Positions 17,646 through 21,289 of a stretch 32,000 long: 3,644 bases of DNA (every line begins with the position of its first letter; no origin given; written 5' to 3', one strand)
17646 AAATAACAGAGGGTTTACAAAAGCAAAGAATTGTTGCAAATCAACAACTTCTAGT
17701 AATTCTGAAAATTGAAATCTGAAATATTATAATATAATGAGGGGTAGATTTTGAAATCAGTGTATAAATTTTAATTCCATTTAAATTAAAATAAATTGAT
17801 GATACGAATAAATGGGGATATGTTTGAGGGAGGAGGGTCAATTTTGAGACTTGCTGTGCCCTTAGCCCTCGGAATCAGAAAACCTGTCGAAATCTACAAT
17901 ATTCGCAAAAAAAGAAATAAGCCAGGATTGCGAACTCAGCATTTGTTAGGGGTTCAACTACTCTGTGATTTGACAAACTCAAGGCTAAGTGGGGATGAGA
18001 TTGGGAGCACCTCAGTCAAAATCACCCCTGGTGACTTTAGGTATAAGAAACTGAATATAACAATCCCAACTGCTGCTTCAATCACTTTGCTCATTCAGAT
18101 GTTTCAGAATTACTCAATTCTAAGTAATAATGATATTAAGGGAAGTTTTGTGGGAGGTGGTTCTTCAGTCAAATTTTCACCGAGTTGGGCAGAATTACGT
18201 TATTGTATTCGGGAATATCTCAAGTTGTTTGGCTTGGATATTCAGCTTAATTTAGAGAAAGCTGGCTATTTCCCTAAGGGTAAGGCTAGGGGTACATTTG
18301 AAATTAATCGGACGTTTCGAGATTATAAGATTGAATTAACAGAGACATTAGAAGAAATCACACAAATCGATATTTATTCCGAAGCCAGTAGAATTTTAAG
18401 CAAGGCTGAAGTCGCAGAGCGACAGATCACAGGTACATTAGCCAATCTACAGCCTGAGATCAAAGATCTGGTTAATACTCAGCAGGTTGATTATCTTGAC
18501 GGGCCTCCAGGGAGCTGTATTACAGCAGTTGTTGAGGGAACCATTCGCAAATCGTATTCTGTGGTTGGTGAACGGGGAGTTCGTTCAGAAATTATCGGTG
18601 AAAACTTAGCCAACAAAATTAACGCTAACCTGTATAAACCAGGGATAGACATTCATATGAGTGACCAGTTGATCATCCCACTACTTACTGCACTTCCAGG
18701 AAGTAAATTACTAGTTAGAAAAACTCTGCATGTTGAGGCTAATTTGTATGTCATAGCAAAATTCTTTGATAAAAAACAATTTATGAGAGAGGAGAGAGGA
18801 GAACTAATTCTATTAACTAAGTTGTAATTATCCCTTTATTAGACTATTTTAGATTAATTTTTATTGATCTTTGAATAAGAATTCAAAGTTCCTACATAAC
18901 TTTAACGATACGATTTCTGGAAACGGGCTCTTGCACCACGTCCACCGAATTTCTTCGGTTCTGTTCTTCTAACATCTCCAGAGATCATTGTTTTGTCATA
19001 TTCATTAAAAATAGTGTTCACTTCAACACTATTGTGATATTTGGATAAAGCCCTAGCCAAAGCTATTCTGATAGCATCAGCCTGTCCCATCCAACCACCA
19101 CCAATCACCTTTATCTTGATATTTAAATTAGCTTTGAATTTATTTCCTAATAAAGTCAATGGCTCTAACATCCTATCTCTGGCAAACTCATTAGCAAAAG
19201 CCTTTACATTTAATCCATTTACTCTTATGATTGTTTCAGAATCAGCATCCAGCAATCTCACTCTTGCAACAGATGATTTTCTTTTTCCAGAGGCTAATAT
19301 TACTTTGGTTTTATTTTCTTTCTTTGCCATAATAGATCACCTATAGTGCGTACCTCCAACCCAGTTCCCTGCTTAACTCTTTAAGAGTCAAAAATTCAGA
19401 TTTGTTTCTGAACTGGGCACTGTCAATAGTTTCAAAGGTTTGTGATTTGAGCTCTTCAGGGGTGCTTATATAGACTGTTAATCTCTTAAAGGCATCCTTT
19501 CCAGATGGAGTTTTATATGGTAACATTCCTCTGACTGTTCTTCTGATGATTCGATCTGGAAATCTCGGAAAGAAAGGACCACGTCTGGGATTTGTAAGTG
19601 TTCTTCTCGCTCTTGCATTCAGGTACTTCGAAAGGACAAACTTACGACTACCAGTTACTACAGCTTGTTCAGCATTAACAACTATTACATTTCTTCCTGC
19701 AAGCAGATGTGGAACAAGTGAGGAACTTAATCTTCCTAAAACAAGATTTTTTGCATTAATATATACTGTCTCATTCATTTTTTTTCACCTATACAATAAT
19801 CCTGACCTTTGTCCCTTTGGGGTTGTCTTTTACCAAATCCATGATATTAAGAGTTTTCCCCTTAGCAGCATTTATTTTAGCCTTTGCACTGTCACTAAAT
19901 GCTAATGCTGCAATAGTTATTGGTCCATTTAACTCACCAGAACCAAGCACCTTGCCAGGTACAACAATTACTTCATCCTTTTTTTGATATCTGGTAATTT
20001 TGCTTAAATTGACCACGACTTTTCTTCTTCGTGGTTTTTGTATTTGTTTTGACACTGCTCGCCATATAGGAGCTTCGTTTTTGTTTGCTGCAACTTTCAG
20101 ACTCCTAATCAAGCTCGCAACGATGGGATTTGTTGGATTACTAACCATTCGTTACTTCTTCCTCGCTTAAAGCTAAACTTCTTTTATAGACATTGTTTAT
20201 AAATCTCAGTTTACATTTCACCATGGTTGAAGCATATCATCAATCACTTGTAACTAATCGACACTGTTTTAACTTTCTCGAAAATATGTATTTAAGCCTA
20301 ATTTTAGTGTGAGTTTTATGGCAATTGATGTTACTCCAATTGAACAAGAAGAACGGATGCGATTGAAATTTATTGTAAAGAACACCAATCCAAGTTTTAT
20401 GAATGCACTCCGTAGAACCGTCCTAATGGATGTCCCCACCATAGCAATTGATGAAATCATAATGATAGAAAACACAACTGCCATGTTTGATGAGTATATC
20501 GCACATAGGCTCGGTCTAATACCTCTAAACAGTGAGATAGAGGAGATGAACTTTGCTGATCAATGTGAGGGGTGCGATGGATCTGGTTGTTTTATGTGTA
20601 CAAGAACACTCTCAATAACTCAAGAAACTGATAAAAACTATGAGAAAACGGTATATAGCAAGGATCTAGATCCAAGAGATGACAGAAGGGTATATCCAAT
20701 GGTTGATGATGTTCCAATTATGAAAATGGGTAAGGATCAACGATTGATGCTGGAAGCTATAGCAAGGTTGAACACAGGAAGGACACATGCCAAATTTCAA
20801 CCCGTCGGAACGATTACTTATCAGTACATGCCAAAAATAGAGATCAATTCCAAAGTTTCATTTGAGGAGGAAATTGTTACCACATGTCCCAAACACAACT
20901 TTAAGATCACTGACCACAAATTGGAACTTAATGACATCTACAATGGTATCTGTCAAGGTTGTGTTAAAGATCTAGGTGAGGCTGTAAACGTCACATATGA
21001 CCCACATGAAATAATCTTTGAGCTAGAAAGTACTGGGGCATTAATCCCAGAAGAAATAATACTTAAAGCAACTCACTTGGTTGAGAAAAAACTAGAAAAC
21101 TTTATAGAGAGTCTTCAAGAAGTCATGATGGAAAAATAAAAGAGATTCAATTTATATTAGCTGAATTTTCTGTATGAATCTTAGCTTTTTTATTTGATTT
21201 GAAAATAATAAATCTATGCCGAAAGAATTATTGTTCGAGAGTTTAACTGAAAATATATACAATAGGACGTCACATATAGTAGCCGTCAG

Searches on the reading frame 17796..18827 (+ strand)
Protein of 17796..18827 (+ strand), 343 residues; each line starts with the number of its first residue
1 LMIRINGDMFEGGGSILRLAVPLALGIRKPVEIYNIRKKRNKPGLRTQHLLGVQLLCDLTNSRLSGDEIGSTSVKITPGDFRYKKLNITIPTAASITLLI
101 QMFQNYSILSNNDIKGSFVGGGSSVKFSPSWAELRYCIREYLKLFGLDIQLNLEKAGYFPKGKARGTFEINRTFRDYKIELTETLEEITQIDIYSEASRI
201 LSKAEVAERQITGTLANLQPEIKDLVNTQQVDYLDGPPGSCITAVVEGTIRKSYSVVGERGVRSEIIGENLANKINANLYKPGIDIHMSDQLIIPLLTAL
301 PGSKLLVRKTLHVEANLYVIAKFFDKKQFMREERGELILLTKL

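Call 3: search_protein_families(library=pfam, proteins=[window:17796-18827:+], max_evalue=0.01)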
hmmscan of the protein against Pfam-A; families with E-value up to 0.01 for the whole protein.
window:17796-18827:+ (343 aa): 2 families
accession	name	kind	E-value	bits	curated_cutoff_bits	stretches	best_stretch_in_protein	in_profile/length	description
PF01137.26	RTC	-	8e-45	153.2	27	1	10-327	2-218/221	RNA 3'-terminal phosphate cyclase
PF05189.18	RTC_insert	-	6.8e-07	30.1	23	1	186-279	4-101/102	RNA 3'-terminal phosphate cyclase (RTC), insert domain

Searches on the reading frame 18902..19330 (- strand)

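Call 6: search_protein_families(library=pfam, proteins=[window:18902-19330:-], max_evalue=0.01)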
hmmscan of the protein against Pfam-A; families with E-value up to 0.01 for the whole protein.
window:18902-19330:- (142 aa): 1 family
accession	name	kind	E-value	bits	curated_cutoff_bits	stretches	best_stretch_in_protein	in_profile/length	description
PF00380.25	Ribosomal_S9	-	7.1e-33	114.1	22.5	1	15-142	1-121/121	Ribosomal protein S9/S16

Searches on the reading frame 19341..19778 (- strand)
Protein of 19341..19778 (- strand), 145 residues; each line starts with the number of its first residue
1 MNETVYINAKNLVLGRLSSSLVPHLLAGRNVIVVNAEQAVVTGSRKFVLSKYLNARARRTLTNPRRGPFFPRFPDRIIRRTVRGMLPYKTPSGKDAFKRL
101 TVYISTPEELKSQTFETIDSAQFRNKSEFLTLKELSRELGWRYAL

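Call 6: search_protein_families(library=pfam, proteins=[window:19341-19778:-], max_evalue=0.01)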
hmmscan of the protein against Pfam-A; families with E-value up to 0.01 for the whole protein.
window:19341-19778:- (145 aa): 1 family
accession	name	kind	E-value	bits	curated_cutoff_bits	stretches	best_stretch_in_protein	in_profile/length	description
PF00572.24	Ribosomal_L13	-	1e-18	68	23.8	1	4-107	3-117/119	Ribosomal protein L13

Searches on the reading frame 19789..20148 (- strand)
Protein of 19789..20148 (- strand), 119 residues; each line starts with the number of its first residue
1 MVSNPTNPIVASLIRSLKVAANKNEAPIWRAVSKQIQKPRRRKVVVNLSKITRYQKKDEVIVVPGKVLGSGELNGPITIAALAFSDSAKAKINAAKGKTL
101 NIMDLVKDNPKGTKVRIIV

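Call 6: search_protein_families(library=pfam, proteins=[window:19789-20148:-], max_evalue=0.01)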
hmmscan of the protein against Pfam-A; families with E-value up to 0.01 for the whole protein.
window:19789-20148:- (119 aa): 2 families
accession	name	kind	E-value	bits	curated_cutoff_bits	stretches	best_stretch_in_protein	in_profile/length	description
PF17135.9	Ribosomal_L18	-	1.3e-10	41.4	28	1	6-116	21-137/188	Ribosomal protein 60S L18 and 50S L18e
PF00828.25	Ribosomal_L27A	-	4.5e-09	37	21.5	1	45-98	21-70/72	Ribosomal proteins 50S-L15, 50S-L18e, 60S-L27A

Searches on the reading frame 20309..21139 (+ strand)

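Call 6: search_protein_families(library=pfam, proteins=[window:20309-21139:+], max_evalue=0.01)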
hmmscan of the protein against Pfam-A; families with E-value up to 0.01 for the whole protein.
window:20309-21139:+ (276 aa): 2 families
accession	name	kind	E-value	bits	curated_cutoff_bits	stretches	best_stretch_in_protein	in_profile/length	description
PF01000.31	RNA_pol_A_bac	-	9.9e-14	52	33.9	1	56-162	5-101/119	RNA polymerase Rpb3/RpoA insert domain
PF01193.29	RNA_pol_L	-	1.1e-13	51.1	24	1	20-261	1-73/74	RNA polymerase Rpb3/Rpb11 dimerisation domain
